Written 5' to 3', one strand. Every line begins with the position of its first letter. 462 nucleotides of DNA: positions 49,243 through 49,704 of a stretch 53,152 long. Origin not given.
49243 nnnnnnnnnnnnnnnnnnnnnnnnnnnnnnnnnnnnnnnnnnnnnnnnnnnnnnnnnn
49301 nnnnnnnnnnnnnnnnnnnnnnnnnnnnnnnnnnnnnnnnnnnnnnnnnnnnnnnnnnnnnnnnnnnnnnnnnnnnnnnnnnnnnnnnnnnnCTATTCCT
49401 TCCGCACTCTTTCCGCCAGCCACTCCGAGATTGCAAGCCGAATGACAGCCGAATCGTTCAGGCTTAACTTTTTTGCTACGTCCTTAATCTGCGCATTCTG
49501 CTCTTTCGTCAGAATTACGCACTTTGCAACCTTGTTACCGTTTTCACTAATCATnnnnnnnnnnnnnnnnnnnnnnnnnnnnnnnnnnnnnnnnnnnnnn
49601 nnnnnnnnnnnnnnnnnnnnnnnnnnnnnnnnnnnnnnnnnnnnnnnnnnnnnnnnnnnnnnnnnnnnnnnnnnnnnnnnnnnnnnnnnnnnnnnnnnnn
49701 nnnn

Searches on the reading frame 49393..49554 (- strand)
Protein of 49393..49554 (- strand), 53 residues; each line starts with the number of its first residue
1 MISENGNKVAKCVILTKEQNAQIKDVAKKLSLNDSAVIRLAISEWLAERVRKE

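Call 21: search_protein_families(library=pfam, max_evalue=0.01, proteins=[window:49393-49554:-])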
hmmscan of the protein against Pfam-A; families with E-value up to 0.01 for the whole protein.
window:49393-49554:- (53 aa): 0 families

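Call 33: search_solved_structures(query=window:49396-49554:-, max_evalue=10, show_alignments=3)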
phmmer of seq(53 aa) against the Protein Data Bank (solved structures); distinct sequences matched with E-value up to 10: 5.
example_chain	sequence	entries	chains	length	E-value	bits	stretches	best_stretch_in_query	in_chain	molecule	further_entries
2k9i_A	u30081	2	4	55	0.28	15.1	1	12-48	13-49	Uncharacterized protein ORF56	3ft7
4gxb_A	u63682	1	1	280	0.33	14.8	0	13-34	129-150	Sorting nexin-17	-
4tkn_A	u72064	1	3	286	0.35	14.8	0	13-34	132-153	Sorting nexin-17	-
9hcg_p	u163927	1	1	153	1.2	13.1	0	8-51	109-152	Large ribosomal subunit protein mL62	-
8fz9_A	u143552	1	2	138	1.3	13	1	20-48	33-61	TIR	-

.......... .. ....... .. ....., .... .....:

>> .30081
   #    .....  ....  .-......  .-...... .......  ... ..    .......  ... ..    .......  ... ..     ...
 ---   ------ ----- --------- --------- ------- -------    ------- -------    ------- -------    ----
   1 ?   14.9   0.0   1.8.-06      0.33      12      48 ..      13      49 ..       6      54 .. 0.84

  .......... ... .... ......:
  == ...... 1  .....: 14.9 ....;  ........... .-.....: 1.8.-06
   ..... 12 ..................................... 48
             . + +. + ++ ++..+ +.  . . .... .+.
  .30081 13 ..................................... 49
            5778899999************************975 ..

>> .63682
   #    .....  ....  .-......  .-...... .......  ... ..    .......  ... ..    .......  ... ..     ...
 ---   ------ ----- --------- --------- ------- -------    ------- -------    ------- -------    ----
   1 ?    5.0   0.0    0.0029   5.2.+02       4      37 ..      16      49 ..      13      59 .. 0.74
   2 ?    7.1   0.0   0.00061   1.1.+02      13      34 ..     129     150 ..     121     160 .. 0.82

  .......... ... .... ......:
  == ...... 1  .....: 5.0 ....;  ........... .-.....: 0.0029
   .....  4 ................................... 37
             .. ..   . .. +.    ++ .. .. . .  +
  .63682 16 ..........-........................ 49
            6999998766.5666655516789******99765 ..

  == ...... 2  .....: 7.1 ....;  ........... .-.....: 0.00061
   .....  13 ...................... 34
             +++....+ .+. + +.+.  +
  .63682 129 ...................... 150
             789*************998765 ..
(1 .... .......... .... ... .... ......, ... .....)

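Call 35: find_homologous_proteins(query=window:49396-49554:-, max_evalue=0.001)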
Query seq(53 aa) (53 aa): 7 proteins with E <= 0.001 among 7 candidates.
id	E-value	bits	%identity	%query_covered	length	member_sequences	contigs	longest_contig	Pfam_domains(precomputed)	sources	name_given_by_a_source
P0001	6.0e-23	96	94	100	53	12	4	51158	-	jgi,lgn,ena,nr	jgi:hypothetical protein|nr:MAG TPA: hypothetical protein [Caudoviricetes sp.]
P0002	8.4e-23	95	94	100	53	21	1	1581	-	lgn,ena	-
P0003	1.2e-22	95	92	100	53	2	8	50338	-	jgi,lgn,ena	jgi:hypothetical protein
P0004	2.8e-22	94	90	98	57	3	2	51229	-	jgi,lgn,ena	jgi:hypothetical protein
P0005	4.4e-22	93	91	100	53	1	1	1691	-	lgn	-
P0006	3.3e-20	87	85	100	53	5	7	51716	-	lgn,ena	-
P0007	1.1e-17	79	85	91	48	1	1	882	-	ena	-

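Call 37: search_solved_structures(query=A2, max_evalue=10, show_alignments=2)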
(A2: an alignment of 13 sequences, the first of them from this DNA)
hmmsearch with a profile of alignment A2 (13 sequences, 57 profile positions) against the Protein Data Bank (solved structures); distinct sequences matched with E-value up to 10: 8.
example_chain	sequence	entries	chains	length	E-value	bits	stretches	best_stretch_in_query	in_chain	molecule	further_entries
2k9i_A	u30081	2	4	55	0.038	17.3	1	12-50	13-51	Uncharacterized protein ORF56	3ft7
4gxb_A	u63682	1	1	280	0.058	16.7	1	13-31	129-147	Sorting nexin-17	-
4tkn_A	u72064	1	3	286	0.059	16.6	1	13-31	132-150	Sorting nexin-17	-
4fn4_A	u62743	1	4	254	0.39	14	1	11-49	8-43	Short chain dehydrogenase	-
2cpg_A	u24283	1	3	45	0.81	13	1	21-45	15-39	TRANSCRIPTIONAL REPRESSOR COPG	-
1b01_A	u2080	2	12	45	0.85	12.9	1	22-45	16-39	TRANSCRIPTIONAL REPRESSOR COPG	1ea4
9zd7_4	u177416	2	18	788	1.7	12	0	18-37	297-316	gp88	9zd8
4yah_X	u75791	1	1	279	1.9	11.8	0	4-31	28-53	D-methionine-binding lipoprotein MetQ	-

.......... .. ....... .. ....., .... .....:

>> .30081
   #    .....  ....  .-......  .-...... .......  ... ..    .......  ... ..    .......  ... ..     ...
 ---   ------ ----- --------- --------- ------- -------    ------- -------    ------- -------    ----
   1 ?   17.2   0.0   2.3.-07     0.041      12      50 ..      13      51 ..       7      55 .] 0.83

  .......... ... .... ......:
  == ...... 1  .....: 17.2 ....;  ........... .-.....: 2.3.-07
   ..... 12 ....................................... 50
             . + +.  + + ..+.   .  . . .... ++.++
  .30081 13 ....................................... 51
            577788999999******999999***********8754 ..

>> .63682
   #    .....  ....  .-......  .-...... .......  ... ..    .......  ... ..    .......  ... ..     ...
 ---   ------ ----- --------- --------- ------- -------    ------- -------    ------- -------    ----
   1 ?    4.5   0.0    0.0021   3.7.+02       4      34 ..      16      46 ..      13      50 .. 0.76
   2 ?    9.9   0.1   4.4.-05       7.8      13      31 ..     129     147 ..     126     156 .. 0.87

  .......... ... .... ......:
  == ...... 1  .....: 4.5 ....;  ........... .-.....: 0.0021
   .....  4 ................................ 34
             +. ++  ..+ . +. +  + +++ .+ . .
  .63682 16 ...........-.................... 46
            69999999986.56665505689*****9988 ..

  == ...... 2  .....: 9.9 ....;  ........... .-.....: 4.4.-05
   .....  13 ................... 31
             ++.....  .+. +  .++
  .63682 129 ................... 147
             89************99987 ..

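Call 38: search_protein_families(library=pfam, alignment_id=A2, max_evalue=10)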
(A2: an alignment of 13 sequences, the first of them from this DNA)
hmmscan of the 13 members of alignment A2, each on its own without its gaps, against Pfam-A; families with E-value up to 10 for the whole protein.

A. member 1, seq(53 aa): 2 families
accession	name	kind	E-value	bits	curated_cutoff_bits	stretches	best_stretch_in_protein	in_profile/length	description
PF01418.23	HTH_6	-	0.045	14.2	28.3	1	3-41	15-55/77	Helix-turn-helix domain, rpiR family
PF17563.7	Cu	-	0.36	11.5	27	1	7-29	11-24/27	Cupiennin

B. families by the number of members that match (of 13 scanned): 10 families
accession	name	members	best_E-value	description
PF13404.12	HTH_AsnC-type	6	0.01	AsnC-type helix-turn-helix domain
PF01418.23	HTH_6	5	0.035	Helix-turn-helix domain, rpiR family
PF01402.27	RHH_1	4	0.0089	Ribbon-helix-helix protein, copG family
PF16509.11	KORA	4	0.058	TrfB plasmid transcriptional repressor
PF07328.17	VirD1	3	0.076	T-DNA border endonuclease VirD1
PF12651.13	RHH_3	2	0.0055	Ribbon-helix-helix domain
PF09339.16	HTH_IclR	2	0.13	IclR helix-turn-helix domain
PF09077.16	Phage-MuB_C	2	0.13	Mu B transposition protein, C terminal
PF12644.12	DUF3782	2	0.13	Protein of unknown function (DUF3782)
PF17563.7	Cu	1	0.36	Cupiennin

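Call 44: predict_structure(protein=window:49396-49554:-)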
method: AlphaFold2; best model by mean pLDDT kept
length: 53 residues; sequences in the alignment: 1
mean_pLDDT: 70.1   pTM: 0.41
mean pLDDT of the five models: 70.1, 69.7, 66.4, 65.9, 65.6
residues with pLDDT >= 90: 0; 70-90: 32; 50-70: 17; < 50: 4
segments of 3 or more residues with pLDDT < 50: 1-3
pLDDT, mean of each block of 10 residues (from residue 1): 50 74 80 74 75 59
secondary structure, 60 per line:
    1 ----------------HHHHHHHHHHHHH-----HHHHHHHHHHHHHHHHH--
elements in order: H17-29 H35-51

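Call 49: fold_search(model_id=the predicted structure, library=pdb)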
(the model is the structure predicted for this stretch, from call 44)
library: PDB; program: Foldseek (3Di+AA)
matches with E <= 10: 24; with E <= 0.001: 0
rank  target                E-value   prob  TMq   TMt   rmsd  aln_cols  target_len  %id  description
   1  7vp2_B                1.7e+00  0.23  0.49  0.46   3.9        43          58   16  Structure of a transcription factor and DNA complex (released 2022-10-19)
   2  7vp5_F                2.3e+00  0.18  0.49  0.38   3.9        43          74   16  Structure of a transcription factor and DNA complex (released 2022-10-19)
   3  7vp4_B                2.7e+00  0.12  0.40  0.35   4.2        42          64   19  Structure of a transcription factor and DNA complex (released 2022-10-19)
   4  7vp5_B                2.7e+00  0.12  0.41  0.32   4.2        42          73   19  Structure of a transcription factor and DNA complex (released 2022-10-19)
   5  7vp4_F                4.1e+00  0.10  0.41  0.41   3.6        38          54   21  Structure of a transcription factor and DNA complex (released 2022-10-19)
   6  6gto                  4.8e+00  0.11  0.45  0.40   3.7        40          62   20  Structure of the AtaR antitoxin (released 2019-03-06)
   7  7vp3_D                4.8e+00  0.06  0.42  0.39   7.9        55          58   14  Structure of a transcription factor and DNA complex (released 2022-10-19)
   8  6w19_J                4.8e+00  0.04  0.33  0.02  16.4        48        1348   23  Structures of Capsid and Capsid-Associated Tegument Complex inside the Epstein-Barr Virus (released 2020-07-15)
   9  7c4q_A                6.0e+00  0.07  0.37  0.36   8.3        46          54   15  Crystal structure of DBD plasma treated zebrafish TRF2 myb-domain complexed with DNA (released 2021-05-26)
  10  7dvq_L                6.0e+00  0.04  0.34  0.23  10.5        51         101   18  Cryo-EM Structure of the Activated Human Minor Spliceosome (minor Bact Complex) (released 2021-03-31)
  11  7vp3_P                6.5e+00  0.08  0.43  0.38   3.5        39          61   15  Structure of a transcription factor and DNA complex (released 2022-10-19)
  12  7c4p_B                7.1e+00  0.06  0.38  0.36   8.1        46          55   15  Crystal structure of DBD plasma treated zebrafish TRF2 myb-domain complexed with DNA (released 2021-05-26)
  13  7r5a_D                7.1e+00  0.06  0.39  0.41   4.2        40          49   15  Vibrio cholera ParD2:ParE2 antitoxin:toxin complex (released 2022-04-27)
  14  6kmq_B                7.6e+00  0.06  0.37  0.19   5.6        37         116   27  2.3 Angstrom resolution structure of dimeric HigBA toxin-antitoxin complex from E. coli (released 2020-11-18)
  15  6teo_D                7.6e+00  0.04  0.36  0.16  12.5        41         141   15  Crystal structure of a yeast Snu114-Prp8 complex (released 2020-03-18)
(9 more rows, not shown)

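Call 54: search_protein_families(library=phrogs, max_evalue=0.001, proteins=[window:49393-49554:-])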
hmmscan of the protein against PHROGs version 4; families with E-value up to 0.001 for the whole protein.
window:49393-49554:- (53 aa): 0 families

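Call 55: search_protein_families(library=padloc, max_evalue=0.01, proteins=[window:49393-49554:-])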
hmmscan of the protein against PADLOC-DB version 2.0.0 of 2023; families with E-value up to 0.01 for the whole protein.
window:49393-49554:- (53 aa): 0 families
